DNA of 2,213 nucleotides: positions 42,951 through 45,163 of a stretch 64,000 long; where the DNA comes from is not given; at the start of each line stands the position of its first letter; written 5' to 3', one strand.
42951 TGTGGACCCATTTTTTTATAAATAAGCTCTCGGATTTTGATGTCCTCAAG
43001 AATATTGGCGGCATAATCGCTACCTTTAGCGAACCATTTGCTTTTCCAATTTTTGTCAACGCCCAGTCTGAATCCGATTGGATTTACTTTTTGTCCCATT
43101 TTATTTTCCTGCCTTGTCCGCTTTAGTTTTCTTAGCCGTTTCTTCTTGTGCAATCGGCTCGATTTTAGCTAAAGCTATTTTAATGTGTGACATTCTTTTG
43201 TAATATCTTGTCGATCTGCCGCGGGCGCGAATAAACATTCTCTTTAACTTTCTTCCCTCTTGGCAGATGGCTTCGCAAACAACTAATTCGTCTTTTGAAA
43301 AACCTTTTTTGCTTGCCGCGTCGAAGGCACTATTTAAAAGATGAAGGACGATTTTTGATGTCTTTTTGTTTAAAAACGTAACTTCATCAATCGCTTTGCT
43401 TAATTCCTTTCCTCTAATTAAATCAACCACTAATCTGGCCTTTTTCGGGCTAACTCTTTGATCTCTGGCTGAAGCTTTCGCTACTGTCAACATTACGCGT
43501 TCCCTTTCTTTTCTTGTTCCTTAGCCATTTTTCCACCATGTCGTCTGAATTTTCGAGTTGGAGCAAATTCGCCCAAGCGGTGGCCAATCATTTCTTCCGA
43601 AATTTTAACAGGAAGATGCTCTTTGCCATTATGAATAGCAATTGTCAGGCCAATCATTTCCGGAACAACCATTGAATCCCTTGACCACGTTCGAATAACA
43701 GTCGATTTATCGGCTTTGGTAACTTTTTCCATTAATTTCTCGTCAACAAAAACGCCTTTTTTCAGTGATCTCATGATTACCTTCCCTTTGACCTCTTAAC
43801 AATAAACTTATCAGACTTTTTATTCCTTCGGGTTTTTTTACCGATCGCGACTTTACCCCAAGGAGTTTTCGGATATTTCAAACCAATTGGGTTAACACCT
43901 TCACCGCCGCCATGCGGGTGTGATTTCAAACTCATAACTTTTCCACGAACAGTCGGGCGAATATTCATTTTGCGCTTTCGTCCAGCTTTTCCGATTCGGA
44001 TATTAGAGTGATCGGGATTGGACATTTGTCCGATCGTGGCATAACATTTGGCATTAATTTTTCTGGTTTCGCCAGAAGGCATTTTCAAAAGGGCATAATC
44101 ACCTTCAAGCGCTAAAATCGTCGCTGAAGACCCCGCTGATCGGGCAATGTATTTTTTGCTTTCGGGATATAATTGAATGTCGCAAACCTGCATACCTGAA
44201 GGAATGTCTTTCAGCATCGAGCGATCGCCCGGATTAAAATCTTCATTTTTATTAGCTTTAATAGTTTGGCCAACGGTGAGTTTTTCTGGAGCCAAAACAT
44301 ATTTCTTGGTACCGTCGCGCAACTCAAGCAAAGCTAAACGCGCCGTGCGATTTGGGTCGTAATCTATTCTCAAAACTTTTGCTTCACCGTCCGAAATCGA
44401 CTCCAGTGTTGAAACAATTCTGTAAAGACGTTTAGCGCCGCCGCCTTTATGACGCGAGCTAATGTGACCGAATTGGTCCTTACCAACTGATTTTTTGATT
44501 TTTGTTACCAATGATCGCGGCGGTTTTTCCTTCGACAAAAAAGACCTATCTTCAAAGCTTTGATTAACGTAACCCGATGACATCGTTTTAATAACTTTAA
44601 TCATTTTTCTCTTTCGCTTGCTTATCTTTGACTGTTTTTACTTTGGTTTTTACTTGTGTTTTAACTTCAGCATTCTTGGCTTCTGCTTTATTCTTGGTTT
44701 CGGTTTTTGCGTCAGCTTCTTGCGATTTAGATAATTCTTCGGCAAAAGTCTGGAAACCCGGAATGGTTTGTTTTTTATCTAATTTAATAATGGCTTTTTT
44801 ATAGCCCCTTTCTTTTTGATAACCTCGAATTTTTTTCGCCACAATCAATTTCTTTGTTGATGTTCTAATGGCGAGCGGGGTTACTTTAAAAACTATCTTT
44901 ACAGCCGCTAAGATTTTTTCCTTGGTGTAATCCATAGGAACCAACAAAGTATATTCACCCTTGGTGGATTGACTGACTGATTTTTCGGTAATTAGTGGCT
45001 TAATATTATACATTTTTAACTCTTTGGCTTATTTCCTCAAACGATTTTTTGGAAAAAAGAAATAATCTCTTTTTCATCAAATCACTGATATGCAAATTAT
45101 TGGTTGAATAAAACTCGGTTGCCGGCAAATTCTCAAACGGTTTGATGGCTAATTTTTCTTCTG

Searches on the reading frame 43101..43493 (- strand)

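Call 45: search_protein_families(library=pfam, proteins=[window:43101-43493:-], max_evalue=0.001)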
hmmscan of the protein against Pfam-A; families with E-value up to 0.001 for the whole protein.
window:43101-43493:- (130 aa): 1 family
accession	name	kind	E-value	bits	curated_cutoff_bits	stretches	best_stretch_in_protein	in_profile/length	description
PF00237.24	Ribosomal_L22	-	8.9e-31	106.6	28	1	7-108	1-103/104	Ribosomal protein L22p/L17e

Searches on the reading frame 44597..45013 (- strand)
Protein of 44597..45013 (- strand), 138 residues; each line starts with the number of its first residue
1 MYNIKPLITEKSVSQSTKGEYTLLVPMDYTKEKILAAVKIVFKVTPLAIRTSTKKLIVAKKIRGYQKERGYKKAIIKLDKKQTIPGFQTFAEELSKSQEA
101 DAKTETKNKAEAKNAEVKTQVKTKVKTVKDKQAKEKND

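Call 45: search_protein_families(library=pfam, proteins=[window:44597-45013:-], max_evalue=0.001)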
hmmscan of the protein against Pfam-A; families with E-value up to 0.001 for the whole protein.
window:44597-45013:- (138 aa): 1 family
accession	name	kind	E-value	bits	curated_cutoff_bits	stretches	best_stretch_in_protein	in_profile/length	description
PF00276.25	Ribosomal_L23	-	3.3e-14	53.5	30.8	1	4-84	4-84/86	Ribosomal protein L23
